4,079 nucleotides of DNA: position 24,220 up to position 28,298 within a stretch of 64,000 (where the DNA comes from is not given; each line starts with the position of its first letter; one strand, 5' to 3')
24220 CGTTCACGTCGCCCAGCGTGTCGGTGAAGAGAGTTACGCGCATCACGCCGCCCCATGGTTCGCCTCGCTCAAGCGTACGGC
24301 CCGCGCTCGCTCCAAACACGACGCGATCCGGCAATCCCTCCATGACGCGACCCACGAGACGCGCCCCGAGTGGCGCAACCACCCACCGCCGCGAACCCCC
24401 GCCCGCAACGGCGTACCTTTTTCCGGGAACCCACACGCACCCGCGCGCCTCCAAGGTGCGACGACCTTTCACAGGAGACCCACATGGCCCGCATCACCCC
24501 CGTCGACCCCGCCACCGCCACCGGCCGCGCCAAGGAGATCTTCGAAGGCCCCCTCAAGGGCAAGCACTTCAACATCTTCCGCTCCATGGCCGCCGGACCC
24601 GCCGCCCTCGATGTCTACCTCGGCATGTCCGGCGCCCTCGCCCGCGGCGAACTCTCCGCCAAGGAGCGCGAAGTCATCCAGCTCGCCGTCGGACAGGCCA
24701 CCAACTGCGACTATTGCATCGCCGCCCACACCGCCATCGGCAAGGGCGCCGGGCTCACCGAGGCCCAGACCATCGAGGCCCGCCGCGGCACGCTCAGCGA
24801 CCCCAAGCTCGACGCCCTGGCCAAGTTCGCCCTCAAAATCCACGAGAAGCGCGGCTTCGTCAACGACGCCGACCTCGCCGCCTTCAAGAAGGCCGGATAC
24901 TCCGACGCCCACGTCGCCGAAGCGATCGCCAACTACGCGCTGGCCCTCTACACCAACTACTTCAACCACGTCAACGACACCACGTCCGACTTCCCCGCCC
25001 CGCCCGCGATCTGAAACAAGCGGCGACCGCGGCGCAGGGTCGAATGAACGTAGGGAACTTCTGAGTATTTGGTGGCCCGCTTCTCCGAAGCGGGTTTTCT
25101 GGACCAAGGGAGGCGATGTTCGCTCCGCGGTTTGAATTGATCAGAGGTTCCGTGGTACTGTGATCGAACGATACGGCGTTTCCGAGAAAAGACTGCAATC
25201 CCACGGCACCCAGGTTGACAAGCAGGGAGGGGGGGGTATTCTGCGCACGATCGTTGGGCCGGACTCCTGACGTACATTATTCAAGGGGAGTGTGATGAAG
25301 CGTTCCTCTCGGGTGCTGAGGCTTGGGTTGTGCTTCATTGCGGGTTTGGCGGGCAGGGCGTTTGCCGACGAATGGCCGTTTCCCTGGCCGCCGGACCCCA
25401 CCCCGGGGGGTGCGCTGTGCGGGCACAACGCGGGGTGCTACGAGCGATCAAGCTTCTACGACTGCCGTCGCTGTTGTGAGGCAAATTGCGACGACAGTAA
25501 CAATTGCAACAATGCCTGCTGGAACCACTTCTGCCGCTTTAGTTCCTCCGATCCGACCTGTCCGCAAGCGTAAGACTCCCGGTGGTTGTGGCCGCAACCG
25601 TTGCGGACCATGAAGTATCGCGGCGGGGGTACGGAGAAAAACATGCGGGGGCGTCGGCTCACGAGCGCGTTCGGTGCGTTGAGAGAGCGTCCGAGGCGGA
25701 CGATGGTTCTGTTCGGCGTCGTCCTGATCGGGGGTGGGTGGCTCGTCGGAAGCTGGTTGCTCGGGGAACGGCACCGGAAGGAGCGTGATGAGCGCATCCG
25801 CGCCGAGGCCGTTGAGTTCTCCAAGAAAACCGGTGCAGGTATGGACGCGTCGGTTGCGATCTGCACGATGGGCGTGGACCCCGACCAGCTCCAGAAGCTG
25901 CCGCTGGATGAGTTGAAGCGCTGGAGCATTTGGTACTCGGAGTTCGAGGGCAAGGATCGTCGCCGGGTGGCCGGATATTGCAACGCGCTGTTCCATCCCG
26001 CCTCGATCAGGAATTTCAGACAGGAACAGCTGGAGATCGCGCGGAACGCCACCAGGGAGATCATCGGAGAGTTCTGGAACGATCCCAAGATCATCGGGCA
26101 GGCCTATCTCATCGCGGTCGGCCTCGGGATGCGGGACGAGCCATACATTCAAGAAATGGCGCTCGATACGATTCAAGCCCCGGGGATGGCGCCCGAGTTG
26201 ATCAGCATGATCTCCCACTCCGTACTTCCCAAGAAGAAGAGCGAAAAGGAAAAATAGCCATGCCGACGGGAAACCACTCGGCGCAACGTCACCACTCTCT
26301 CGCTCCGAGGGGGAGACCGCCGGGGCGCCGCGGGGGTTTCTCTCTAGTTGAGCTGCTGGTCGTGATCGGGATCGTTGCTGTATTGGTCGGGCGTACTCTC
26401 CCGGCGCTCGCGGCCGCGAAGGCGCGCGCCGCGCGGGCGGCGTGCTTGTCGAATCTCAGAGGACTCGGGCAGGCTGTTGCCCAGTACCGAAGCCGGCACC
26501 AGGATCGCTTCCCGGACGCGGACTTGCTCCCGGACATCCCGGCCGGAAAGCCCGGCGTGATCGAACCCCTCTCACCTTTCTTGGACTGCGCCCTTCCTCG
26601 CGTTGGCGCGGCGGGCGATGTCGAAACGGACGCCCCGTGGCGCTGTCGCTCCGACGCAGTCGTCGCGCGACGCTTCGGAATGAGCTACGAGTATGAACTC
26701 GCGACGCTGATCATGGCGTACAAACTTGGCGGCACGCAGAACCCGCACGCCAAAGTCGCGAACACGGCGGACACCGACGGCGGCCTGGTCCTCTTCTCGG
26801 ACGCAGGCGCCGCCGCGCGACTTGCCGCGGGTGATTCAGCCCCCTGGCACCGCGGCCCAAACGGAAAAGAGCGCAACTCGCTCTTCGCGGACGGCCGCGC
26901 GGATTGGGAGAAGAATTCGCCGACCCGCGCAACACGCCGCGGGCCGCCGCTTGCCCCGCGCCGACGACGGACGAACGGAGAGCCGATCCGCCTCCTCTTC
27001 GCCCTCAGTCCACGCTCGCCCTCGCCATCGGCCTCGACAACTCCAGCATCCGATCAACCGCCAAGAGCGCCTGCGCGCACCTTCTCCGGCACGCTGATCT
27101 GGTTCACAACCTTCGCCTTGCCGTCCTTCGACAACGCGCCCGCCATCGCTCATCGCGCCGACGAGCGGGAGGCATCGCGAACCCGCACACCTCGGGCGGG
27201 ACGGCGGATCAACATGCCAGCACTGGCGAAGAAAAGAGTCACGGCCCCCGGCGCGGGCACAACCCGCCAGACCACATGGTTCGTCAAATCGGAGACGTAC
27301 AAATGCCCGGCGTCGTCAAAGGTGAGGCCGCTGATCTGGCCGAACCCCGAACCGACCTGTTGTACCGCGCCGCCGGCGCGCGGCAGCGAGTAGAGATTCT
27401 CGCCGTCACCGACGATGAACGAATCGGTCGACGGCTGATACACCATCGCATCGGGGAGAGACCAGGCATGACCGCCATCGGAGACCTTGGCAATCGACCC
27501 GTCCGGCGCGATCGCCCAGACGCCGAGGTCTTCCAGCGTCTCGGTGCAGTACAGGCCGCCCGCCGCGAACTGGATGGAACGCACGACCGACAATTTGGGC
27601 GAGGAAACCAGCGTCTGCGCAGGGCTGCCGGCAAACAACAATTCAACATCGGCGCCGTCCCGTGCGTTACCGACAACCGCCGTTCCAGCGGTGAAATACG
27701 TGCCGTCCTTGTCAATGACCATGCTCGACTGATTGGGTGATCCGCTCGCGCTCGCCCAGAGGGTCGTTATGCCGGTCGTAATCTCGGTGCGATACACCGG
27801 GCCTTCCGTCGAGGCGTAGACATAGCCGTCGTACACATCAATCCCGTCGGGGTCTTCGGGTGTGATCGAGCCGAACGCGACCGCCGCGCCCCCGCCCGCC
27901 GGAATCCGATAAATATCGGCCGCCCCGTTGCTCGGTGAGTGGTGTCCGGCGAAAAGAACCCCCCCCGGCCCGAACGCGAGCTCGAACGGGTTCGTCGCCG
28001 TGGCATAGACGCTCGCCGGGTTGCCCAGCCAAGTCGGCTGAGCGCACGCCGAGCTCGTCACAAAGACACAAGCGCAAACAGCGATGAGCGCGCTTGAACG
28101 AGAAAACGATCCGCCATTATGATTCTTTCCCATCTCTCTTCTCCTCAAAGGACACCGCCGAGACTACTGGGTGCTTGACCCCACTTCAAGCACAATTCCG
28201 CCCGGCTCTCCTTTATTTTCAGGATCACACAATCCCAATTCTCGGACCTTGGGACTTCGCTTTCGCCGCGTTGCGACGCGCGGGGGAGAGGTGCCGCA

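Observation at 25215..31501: Three-gene module present twice, flanking nadA: secreted 10-Cys peptide, single-pass membrane protein and prepilin-like protein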

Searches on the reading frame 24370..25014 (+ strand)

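Call 87: search_protein_families(library=ncbifam, proteins=[window:24370-25014:+], max_evalue=0.01)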
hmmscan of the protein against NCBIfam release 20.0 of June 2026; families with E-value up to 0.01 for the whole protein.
window:24370-25014:+ (214 aa): 7 families
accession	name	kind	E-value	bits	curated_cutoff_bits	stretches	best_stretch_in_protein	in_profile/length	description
TIGR01926.1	peroxid_rel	subfamily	4.8e-17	62.3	81.8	1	41-198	2-167/178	peroxidase-related enzyme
TIGR00778.1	ahpD_dom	domain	1.6e-12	46.7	27.8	1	93-141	1-49/51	alkylhydroperoxidase AhpD family core domain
NF041047.1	GSU3128_fam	equivalog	3.8e-09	36.5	110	1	95-137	17-59/84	GSU3128 family (seleno)protein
TIGR04169.1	perox_w_seleSAM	hypoth_equivalog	1.5e-08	34.7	120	1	89-137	33-81/109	arsenosugar biosynthesis-associated peroxidase-like protein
TIGR04030.1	perox_Avi_7169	hypoth_equivalog_domain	0.00015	21.9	233.15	1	93-194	69-174/185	alkylhydroperoxidase domain protein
NF041238.1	AhpD_rel_CFYUT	equivalog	0.0034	16.7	175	0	25-136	135-259/357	alkylhydroperoxidase-related (seleno)protein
NF053654.1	GroundWater_YciW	equivalog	0.0049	16.6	310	0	39-160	1-124/179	YciW-related (seleno)protein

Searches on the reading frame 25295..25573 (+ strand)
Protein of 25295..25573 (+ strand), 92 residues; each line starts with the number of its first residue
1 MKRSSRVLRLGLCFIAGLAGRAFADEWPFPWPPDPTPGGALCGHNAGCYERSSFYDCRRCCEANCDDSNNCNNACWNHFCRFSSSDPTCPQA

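Call 6: search_protein_families(library=pfam, proteins=[window:25295-25573:+], max_evalue=1)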
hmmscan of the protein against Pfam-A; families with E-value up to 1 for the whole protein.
window:25295-25573:+ (92 aa): 0 families

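Call 7: search_protein_families(library=ncbifam, proteins=[window:25295-25573:+], max_evalue=1)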
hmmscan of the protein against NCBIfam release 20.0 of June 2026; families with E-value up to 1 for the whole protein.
window:25295-25573:+ (92 aa): 0 families

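Call 60: search_protein_families(library=padloc, proteins=[window:25295-25573:+], max_evalue=0.1)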
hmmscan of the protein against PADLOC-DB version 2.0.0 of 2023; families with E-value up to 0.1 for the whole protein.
window:25295-25573:+ (92 aa): 0 families

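Call 61: search_protein_families(library=phrogs, proteins=[window:25295-25573:+], max_evalue=0.1)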
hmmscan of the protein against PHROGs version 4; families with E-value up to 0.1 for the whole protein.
window:25295-25573:+ (92 aa): 0 families

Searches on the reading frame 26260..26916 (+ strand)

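Call 60: search_protein_families(library=padloc, proteins=[window:26260-26916:+], max_evalue=0.1)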
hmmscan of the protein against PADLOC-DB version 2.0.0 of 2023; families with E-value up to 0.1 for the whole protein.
window:26260-26916:+ (219 aa): 0 families

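Call 61: search_protein_families(library=phrogs, proteins=[window:26260-26916:+], max_evalue=0.1)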
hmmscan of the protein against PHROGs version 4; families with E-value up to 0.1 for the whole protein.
window:26260-26916:+ (219 aa): 5 families
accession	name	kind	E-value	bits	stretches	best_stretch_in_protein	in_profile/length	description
phrog_11596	-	unknown function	5.6e-06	27.3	1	24-61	5-42/187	-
phrog_3433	-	moron, auxiliary metabolic gene and host takeover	7.6e-06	27.1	1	24-62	19-57/127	pilin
phrog_27437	-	unknown function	6.4e-05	24.2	1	24-68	7-51/140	-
phrog_11263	-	unknown function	0.0013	19.4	1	26-52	3-29/72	-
phrog_13280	-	unknown function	0.026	15.4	1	26-54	5-33/67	-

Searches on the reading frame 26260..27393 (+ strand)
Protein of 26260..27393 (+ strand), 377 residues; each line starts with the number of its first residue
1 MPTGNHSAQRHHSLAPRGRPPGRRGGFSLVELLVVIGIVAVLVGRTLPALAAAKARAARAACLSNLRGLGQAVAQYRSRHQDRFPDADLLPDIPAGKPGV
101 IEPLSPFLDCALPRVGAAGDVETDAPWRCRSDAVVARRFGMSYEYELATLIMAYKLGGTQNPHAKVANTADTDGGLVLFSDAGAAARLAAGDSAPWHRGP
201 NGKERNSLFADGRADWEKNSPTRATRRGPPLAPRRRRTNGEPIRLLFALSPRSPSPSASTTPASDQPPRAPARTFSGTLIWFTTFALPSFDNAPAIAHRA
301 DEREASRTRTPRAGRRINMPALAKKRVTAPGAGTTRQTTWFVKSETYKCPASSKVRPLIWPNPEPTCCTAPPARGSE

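Call 6: search_protein_families(library=pfam, proteins=[window:26260-27393:+], max_evalue=1)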
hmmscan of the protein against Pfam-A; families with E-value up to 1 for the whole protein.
window:26260-27393:+ (377 aa): 1 family
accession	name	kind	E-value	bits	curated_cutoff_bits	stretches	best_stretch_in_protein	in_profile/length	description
PF07963.17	N_methyl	-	4.3e-05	23.3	21.2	1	23-43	3-23/27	Prokaryotic N-terminal methylation motif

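Call 7: search_protein_families(library=ncbifam, proteins=[window:26260-27393:+], max_evalue=1)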
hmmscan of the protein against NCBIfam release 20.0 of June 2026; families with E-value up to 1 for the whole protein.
window:26260-27393:+ (377 aa): 11 families
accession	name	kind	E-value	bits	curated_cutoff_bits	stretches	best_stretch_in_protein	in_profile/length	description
TIGR01710.1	typeII_sec_gspG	equivalog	8.2e-06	25.9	88.85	1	26-79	2-55/134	type II secretion system major pseudopilin GspG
NF041775.1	typeIV_PilA_Myxo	equivalog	0.00021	21.3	400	1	23-84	9-69/214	type IV pilin protein PilA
NF007862.0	PRK10574.1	equivalog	0.00023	21.3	138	1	24-63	4-43/145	prepilin peptidase-dependent pilin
TIGR02532.1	IV_pilin_GFxxxE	domain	0.00037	20.2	16.3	1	25-43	2-20/24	prepilin-type N-terminal cleavage/methylation domain-containing protein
NF040999.1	pilin_ComGC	equivalog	0.0016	18.6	75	1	26-80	3-57/84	competence type IV pilus major pilin ComGC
TIGR01708.2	typeII_sec_gspH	equivalog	0.0081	16.2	80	1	26-59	3-37/169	type II secretion system minor pseudopilin GspH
NF041013.1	T4P_ComGE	equivalog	0.065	13.3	49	1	26-57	5-37/83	competence type IV pilus minor pilin ComGE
TIGR02596.1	TIGR02596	subfamily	0.069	13.2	70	1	27-48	1-22/196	Verru_Chthon cassette protein D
NF053562.1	Rkd3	equivalog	0.19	11.8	90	0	135-166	8-40/56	arcadin-3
NF007800.0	PRK10506.1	equivalog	0.26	11.1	158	1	24-43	8-27/163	prepilin peptidase-dependent protein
TIGR01411.1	tatAE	subfamily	0.32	10.6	53.9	1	26-59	1-35/47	twin-arginine translocase TatA/TatE family subunit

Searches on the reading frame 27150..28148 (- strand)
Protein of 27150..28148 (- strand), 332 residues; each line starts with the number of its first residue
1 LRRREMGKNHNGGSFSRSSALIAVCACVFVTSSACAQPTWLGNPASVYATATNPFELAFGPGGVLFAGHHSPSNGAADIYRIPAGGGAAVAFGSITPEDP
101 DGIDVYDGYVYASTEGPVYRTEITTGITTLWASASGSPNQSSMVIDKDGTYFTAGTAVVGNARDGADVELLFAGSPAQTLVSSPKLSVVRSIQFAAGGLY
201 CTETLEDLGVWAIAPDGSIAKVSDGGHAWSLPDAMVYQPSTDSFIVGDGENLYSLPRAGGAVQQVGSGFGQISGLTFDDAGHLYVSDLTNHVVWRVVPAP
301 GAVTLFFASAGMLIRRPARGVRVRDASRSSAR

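Call 87: search_protein_families(library=ncbifam, proteins=[window:27150-28148:-], max_evalue=0.01)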
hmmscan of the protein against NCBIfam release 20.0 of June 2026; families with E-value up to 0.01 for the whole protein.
window:27150-28148:- (332 aa): 1 family
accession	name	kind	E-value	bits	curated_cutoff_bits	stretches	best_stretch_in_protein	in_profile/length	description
NF033206.1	ScyE_fam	subfamily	9.8e-09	35.2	80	1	258-304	242-286/333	ScyD/ScyE family protein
